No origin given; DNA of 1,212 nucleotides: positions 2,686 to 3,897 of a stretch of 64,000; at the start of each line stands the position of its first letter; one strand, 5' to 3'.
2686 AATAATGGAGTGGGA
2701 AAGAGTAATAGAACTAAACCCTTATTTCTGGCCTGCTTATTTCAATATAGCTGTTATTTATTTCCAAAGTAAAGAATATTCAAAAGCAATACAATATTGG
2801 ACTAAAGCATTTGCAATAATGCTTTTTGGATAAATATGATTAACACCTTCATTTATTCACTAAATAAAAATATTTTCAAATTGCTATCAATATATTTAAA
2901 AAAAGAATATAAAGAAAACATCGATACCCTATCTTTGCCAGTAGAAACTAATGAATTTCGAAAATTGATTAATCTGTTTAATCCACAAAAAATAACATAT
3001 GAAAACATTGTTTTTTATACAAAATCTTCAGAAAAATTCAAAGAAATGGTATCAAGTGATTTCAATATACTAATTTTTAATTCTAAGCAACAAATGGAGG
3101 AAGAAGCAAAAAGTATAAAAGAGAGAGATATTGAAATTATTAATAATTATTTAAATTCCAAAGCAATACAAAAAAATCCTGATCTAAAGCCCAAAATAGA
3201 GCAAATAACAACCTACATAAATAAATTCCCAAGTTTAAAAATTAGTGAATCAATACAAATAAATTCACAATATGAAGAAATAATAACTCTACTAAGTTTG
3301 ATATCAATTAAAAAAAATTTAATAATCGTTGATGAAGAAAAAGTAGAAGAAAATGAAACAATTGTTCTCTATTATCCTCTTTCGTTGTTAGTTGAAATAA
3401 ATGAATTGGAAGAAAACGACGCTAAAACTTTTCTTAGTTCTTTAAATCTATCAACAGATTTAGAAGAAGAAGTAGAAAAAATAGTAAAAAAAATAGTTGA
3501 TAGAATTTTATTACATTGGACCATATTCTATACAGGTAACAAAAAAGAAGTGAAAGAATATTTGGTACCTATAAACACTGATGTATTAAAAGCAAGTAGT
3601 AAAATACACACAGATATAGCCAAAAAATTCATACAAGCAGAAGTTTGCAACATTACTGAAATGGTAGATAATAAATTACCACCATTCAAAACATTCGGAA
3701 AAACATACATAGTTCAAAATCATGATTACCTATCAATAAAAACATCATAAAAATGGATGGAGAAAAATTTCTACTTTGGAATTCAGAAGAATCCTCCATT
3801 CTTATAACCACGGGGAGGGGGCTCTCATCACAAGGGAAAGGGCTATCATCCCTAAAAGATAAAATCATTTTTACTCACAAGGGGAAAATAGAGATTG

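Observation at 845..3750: Two adjacent catalytically-decayed signalling-type proteins: a pseudokinase-TPR and a P-loop-less YchF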

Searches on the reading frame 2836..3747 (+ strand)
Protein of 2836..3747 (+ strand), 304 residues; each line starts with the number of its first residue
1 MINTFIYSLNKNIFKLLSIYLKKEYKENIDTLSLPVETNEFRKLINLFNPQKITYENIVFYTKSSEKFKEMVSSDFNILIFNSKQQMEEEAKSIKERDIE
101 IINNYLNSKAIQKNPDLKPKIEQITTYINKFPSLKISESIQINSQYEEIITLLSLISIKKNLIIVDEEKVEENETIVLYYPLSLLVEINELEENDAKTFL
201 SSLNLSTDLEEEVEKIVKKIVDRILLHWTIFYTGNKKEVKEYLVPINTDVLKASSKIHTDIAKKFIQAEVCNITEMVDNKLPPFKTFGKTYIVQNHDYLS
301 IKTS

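Call 3: search_protein_families(library=pfam, proteins=[window:2836-3747:+], max_evalue=1)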
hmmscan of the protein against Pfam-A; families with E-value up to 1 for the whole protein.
window:2836-3747:+ (304 aa): 2 families
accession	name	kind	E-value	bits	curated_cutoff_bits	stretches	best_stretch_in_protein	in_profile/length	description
PF06071.19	YchF-GTPase_C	-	5.9e-12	46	27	1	230-302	3-82/84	Protein of unknown function (DUF933)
PF02824.27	TGS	-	0.03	14.8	22.2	1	250-302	19-59/60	TGS domain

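Call 4: search_protein_families(library=ncbifam, proteins=[window:2836-3747:+], max_evalue=1)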
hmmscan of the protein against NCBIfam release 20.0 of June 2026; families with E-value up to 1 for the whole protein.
window:2836-3747:+ (304 aa): 3 families
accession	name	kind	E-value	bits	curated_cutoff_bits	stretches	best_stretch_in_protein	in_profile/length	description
TIGR00092.1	TIGR00092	equivalog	3.1e-09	36.4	279.2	1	171-299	229-362/368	redox-regulated ATPase YchF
TIGR00151.1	ispF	equivalog_domain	0.016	15.2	116.45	1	79-153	68-139/155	2-C-methyl-D-erythritol 2,4-cyclodiphosphate synthase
TIGR01662.1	HAD-SF-IIIA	subfamily_domain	0.54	10.3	44.6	1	54-141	20-116/141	HAD-IIIA family hydrolase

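Call 5: find_homologous_proteins(query=window:2836-3747:+, max_evalue=0.001)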
Query window:2836-3747:+ (304 aa): 16 proteins with E <= 0.001 among 2043 candidates.
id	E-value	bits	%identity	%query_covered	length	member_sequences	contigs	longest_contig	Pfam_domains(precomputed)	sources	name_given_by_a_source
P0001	2.1e-165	567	91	100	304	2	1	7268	PF06071.20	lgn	-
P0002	3.6e-120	419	67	100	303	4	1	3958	PF06071.20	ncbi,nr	ncbi:MAG: DUF933 domain-containing protein [Candidatus Calescibacterium sp.]|nr:DUF933 domain-contai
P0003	2.8e-116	406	64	100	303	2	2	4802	PF06071.20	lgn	-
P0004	4.3e-114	399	62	100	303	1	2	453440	PF06071.20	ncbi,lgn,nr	ncbi:MAG: DUF933 domain-containing protein [Candidatus Calescibacterium sp.]|nr:DUF933 domain-contai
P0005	4.4e-108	379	61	100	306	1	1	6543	PF06071.20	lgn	-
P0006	2.7e-101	357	60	100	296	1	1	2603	PF06071.20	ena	-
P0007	4.2e-101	356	61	100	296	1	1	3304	PF06071.20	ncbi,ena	-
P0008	1.8e-96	341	56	100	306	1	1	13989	PF06071.20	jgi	-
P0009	7.0e-85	303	50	100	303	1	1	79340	PF06071.20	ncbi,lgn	ncbi:MAG: DUF933 domain-containing protein [bacterium]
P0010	1.8e-61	226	44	100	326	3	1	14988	PF02824.28,PF06071.20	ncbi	ncbi:MAG: DUF933 domain-containing protein [bacterium]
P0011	9.2e-61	224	43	100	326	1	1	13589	PF02824.28,PF06071.20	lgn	-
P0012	1.6e-59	220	43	100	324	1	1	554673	PF02824.28,PF06071.20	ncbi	-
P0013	1.6e-58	217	43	100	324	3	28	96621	PF02824.28,PF06071.20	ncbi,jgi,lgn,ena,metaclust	metaclust:\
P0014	3.2e-56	209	43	100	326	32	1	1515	PF02824.28,PF06071.20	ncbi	-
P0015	5.0e-5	41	27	44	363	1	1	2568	PF01926.30,PF02421.25,PF06071.20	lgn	-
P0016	1.7e-4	39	29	42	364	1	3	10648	PF01926.30,PF02421.25,PF06071.20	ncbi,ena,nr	ncbi:MAG: redox-regulated ATPase YchF [Oscillospiraceae bacterium]|nr:redox-regulated ATPase YchF [O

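Call 6: search_solved_structures(query=window:2836-3747:+, max_evalue=1, show_alignments=2)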
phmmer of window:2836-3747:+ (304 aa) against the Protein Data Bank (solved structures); distinct sequences matched with E-value up to 1: 10.
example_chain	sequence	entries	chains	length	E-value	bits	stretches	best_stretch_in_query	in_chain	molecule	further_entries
8kie_y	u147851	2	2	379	2.2e-06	30.7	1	176-297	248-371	Ribosome-binding ATPase YchF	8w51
1jal_A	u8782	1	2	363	7.4e-06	29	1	180-299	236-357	YchF protein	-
2ohf_A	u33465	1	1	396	5.7e-05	26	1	162-299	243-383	GTP-binding protein 9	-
5ee0_A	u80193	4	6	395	0.00019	24.3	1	210-302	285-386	Obg-like ATPase 1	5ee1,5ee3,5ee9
2dby_A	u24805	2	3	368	0.001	21.9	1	169-277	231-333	GTP-binding protein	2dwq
7y9i_A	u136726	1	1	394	0.012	18.4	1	214-302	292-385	Obg-like ATPase 1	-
36mb_A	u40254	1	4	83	0.021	17.6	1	93-162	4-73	MB07-ds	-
36ly_A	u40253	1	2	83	0.024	17.5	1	93-162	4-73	MB07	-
1ni3_A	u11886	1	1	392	0.056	16.2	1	225-299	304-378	YchF GTP-binding protein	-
7mcd_A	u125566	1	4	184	0.081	15.7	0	22-108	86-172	AI-designed TIM-barrel F15C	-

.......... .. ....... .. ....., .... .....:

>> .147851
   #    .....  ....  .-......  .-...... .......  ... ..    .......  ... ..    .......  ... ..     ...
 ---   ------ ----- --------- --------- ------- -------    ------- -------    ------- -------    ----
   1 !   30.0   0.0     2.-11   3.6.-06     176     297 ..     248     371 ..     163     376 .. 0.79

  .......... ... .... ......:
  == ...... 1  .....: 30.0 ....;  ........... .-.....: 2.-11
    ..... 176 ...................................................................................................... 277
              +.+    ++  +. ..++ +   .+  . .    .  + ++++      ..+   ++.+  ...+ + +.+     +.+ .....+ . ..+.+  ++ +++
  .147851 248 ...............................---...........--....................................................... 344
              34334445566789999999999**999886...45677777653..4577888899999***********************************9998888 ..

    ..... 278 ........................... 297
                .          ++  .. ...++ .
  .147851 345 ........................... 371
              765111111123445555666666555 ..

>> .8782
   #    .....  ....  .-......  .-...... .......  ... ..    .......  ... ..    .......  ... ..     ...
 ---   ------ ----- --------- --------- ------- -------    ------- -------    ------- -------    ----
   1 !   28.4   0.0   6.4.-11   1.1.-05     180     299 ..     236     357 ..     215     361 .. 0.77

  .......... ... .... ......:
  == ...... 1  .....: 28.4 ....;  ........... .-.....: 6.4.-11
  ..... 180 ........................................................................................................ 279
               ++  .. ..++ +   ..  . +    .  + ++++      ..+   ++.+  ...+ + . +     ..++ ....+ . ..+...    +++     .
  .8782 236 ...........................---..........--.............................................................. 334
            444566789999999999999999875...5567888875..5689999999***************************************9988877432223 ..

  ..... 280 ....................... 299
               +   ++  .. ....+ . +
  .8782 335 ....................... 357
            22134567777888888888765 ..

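Call 8: find_encoding_contigs(protein=P0004, flank=10000, max_places=2)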
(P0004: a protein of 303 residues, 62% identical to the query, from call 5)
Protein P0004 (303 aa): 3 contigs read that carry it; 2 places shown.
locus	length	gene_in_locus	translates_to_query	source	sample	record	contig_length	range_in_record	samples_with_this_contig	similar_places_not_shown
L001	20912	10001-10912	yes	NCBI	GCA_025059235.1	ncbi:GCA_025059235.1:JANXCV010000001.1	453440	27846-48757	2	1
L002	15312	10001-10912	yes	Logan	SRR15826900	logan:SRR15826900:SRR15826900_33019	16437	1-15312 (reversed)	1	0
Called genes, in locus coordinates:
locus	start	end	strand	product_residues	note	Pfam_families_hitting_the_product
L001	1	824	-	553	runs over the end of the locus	PF14691:Fer4_20, PF01262:AlaDh_PNT_C (faint), PF03486:HI0933_like (faint), PF01946:Thi4 (faint), PF07992:Pyr_redox_2, PF12831:FAD_oxidored (weak), PF13450:NAD_binding_8, PF13738:Pyr_redox_3, +3 more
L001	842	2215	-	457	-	PF00146:NADHdh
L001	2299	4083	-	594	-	-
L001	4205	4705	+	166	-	PF00293:NUDIX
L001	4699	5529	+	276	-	PF01066:CDP-OH_P_transf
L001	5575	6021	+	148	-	PF00334:NDK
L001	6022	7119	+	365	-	PF01142:TruD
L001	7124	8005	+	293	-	PF00701:DHDPS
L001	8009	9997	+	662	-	-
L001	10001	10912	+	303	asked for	PF06071:YchF-GTPase_C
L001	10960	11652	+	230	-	PF01135:PCMT, PF08704:GCD14, PF13847:Methyltransf_31 (faint), PF08241:Methyltransf_11 (faint), PF09445:Methyltransf_15 (faint)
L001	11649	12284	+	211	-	PF00005:ABC_tran, PF13304:AAA_21 (faint)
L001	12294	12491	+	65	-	-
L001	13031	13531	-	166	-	PF08011:PDDEXK_9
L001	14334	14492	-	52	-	PF09820:AAA-ATPase_like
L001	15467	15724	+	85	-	-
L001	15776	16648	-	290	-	-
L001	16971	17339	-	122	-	PF03745:DUF309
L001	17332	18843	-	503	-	PF09992:NAGPA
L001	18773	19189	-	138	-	PF05168:HEPN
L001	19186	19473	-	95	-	-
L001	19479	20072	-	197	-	PF01386:Ribosomal_L25p, PF14693:Ribosomal_TL5_C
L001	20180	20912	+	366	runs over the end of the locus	PF00999:Na_H_Exchanger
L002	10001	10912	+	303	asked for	PF06071:YchF-GTPase_C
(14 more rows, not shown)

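Call 9: find_encoding_contigs(protein=P0009, flank=8000, max_places=1)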
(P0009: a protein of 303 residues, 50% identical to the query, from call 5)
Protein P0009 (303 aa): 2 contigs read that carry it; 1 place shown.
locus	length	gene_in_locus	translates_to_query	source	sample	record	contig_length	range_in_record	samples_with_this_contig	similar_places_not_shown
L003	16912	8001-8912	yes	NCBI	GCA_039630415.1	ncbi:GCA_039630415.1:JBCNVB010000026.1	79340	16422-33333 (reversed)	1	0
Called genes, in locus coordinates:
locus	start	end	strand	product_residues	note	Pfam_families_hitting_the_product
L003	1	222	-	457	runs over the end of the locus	PF00146:NADHdh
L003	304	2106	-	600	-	-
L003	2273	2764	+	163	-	PF00293:NUDIX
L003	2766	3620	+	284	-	PF01066:CDP-OH_P_transf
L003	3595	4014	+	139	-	PF00334:NDK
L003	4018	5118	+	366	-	PF01142:TruD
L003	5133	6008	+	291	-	PF00701:DHDPS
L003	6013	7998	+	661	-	-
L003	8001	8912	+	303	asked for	PF06071:YchF-GTPase_C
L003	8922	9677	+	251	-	PF01135:PCMT, PF08704:GCD14, PF13847:Methyltransf_31 (weak), PF08241:Methyltransf_11 (weak), PF13649:Methyltransf_25 (weak)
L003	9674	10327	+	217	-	PF02463:SMC_N (faint), PF00005:ABC_tran, PF13175:AAA_15 (faint), PF13304:AAA_21 (weak)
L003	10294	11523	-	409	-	-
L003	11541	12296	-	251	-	PF00378:ECH_1, PF16113:ECH_2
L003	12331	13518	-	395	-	PF02771:Acyl-CoA_dh_N, PF02770:Acyl-CoA_dh_M, PF00441:Acyl-CoA_dh_1, PF08028:Acyl-CoA_dh_2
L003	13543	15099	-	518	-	PF07969:Amidohydro_3, PF01979:Amidohydro_1, PF07969:Amidohydro_3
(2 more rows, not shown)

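Call 10: find_encoding_contigs(protein=P0012, flank=8000, max_places=1)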
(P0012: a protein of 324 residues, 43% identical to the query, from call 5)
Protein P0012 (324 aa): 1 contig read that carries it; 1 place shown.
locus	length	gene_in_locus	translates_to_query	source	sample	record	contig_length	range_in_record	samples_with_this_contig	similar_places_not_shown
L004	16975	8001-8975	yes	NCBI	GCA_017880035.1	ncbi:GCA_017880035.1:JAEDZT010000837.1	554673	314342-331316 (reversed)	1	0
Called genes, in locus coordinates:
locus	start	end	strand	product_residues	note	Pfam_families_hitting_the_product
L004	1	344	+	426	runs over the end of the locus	PF26549:Tricorn_N (weak)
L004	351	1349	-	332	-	PF08240:ADH_N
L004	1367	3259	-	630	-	-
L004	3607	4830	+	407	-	PF00078:RVT_1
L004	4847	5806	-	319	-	-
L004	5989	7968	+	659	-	-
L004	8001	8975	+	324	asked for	PF02824:TGS (weak), PF06071:YchF-GTPase_C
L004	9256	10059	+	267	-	PF00121:TIM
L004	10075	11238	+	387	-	PF02481:DNA_processg_A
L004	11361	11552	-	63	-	-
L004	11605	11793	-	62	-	-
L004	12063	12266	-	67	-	PF00899:ThiF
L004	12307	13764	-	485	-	PF13372:Alginate_exp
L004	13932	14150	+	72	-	-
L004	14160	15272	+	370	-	PF04055:Radical_SAM, PF13353:Fer4_12 (faint), PF13186:SPASM (weak)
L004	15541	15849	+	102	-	-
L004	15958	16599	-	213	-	-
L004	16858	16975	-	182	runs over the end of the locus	PF00578:AhpC-TSA, PF08534:Redoxin, PF13098:Thioredoxin_2 (weak), PF13905:Thioredoxin_8 (weak)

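Call 11: find_encoding_contigs(protein=P0013, flank=8000, max_places=2)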
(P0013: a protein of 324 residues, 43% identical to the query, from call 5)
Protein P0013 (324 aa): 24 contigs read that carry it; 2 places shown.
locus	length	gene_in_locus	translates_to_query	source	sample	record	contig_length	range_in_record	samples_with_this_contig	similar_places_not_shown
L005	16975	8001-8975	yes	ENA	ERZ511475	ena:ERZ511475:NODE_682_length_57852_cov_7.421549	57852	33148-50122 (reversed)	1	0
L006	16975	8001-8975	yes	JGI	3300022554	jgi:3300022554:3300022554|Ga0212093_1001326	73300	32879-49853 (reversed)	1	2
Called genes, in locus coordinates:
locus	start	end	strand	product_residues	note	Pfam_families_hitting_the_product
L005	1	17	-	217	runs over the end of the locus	-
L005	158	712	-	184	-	PF01927:Mut7-C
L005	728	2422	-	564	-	PF25296:Decapeptide (faint)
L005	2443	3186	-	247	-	PF00069:Pkinase, PF07714:PK_Tyr_Ser-Thr, PF03109:ABC1 (weak)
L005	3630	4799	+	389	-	PF00078:RVT_1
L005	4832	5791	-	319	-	-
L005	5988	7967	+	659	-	-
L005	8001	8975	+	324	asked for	PF02824:TGS (weak), PF06071:YchF-GTPase_C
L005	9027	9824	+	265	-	PF00121:TIM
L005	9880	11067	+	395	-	PF02481:DNA_processg_A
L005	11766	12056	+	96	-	-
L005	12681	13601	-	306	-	PF06739:SBBP (faint), PF17164:DUF5122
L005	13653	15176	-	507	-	PF09820:AAA-ATPase_like, PF08011:PDDEXK_9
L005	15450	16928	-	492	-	PF25390:WD40_RLD (faint), PF14433:SUKH-3 (faint), PF06739:SBBP (faint), PF07494:Reg_prop (faint), PF13953:PapC_C (faint), PF01436:NHL (faint), PF13540:RCC1_2 (faint), PF17164:DUF5122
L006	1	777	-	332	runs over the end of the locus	PF08240:ADH_N, PF00107:ADH_zinc_N (weak)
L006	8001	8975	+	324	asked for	PF02824:TGS (weak), PF06071:YchF-GTPase_C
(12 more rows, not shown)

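Call 27: predict_structure(alignment_id=A1)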
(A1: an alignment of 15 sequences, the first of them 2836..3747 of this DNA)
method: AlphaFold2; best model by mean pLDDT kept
length: 304 residues; sequences in the alignment: 15
mean_pLDDT: 93.3   pTM: 0.90
mean pLDDT of the five models: 93.3, 93.1, 92.5, 91.7, 89.9
residues with pLDDT >= 90: 245; 70-90: 58; 50-70: 1; < 50: 0
segments of 3 or more residues with pLDDT < 50: none
pLDDT, mean of each block of 10 residues (from residue 1): 92 94 86 94 96 97 90 97 96 97 93 89 95 95 95 96 94 87 92 90 88 94 97 96 96 90 91 92 95 97 89
secondary structure, 60 per line:
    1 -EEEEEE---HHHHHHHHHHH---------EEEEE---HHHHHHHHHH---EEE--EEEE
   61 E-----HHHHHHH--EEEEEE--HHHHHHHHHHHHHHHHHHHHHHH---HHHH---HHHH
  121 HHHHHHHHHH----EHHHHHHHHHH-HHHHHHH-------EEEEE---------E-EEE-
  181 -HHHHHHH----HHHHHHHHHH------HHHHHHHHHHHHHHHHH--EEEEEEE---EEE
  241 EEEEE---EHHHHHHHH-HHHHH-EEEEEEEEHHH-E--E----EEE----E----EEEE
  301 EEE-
elements in order: E2-7 H11-21 E31-35 H39-48 E52-54 E57-61 H67-73 E76-81 H84-106 H110-113 H117-130 H136-145 H147-153 E161-165 E177-179 H182-188 H193-202 H209-225 E228-234 E238-245 H250-257 H259-263 E265-272 E285-287 E297-303
